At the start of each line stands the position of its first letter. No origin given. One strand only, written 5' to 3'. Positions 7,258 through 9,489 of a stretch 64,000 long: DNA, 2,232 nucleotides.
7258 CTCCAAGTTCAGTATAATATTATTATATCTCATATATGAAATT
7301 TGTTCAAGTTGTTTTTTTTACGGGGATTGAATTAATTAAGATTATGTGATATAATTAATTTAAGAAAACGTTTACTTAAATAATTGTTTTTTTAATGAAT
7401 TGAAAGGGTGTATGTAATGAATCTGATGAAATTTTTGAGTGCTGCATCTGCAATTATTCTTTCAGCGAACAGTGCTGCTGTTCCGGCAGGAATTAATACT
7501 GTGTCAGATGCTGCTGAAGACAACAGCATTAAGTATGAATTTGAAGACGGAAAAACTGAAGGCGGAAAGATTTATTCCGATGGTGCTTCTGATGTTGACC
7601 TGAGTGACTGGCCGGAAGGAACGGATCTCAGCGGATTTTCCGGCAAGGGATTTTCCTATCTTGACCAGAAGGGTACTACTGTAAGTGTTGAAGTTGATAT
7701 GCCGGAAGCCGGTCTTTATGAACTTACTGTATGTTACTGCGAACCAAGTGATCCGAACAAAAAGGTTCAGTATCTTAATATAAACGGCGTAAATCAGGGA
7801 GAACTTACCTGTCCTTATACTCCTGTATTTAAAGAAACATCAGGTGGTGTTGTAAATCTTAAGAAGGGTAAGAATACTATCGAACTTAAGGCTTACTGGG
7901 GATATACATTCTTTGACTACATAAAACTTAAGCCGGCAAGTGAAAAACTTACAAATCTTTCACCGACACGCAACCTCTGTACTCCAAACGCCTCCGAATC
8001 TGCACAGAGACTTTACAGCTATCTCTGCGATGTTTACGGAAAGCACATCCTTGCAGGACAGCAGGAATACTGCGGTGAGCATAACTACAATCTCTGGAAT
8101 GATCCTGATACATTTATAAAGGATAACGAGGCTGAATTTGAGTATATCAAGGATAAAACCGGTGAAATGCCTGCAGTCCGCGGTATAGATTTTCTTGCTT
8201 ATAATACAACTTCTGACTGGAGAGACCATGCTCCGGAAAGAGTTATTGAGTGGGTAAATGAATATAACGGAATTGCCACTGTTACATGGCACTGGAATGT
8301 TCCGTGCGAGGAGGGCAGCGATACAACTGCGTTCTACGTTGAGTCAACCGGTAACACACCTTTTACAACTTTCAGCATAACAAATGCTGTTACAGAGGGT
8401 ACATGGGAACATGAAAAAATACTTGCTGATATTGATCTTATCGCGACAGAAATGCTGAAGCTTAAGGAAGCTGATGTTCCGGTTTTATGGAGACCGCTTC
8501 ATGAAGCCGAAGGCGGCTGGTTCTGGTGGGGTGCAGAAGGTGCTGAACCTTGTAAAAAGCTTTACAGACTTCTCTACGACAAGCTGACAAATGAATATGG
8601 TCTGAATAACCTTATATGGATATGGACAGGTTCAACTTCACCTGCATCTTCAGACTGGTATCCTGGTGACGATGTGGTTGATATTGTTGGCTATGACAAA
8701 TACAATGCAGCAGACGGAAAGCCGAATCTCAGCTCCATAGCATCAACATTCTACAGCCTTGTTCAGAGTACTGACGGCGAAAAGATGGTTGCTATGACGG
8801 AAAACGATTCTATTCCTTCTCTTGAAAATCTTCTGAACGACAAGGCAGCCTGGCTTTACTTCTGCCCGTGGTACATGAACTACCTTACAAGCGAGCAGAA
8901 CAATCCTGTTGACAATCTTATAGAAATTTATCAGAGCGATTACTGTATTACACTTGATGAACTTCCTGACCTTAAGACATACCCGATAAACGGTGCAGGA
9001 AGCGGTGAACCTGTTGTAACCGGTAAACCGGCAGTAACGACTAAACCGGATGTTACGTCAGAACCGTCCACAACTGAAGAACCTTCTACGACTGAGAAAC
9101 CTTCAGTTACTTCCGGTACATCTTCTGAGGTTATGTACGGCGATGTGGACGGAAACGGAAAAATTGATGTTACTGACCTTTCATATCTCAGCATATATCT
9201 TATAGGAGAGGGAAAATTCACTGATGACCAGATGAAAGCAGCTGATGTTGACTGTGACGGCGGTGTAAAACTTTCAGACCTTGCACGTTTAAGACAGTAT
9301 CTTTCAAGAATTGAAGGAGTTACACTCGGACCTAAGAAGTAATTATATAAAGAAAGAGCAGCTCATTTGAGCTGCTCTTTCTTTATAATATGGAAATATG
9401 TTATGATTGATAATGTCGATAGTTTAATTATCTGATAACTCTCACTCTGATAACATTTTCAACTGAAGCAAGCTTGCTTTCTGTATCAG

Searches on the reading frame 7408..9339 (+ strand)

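Call 8: search_protein_families(library=pfam, proteins=[window:7408-9339:+], max_evalue=0.1)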
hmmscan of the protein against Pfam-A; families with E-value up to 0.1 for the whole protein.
window:7408-9339:+ (644 aa): 7 families
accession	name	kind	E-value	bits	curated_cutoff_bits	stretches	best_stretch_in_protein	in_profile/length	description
PF02156.21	Glyco_hydro_26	-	2.4e-60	204.9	20.2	1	192-518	2-311/311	Glycosyl hydrolase family 26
PF00404.24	Dockerin_1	-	2.5e-11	44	22.9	1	577-632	1-56/57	Dockerin type I domain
PF16990.11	CBM_35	-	4.4e-11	43.6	28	1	75-176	20-120/121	Carbohydrate binding module (family 35)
PF13499.12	EF-hand_7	-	0.0014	19.4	30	1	579-626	12-63/67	EF-hand domain pair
PF23265.1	Ig-like_KY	-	0.064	13.8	27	0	8-118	20-106/129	KY-like, immunoglobulin-like domain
PF25275.1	Golvesin_C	-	0.069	13.7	31.6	0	66-122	15-73/132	Golvesin C-terminal domain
PF00036.39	EF-hand_1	-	0.069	13.2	25.4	0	579-591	10-22/29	EF hand domain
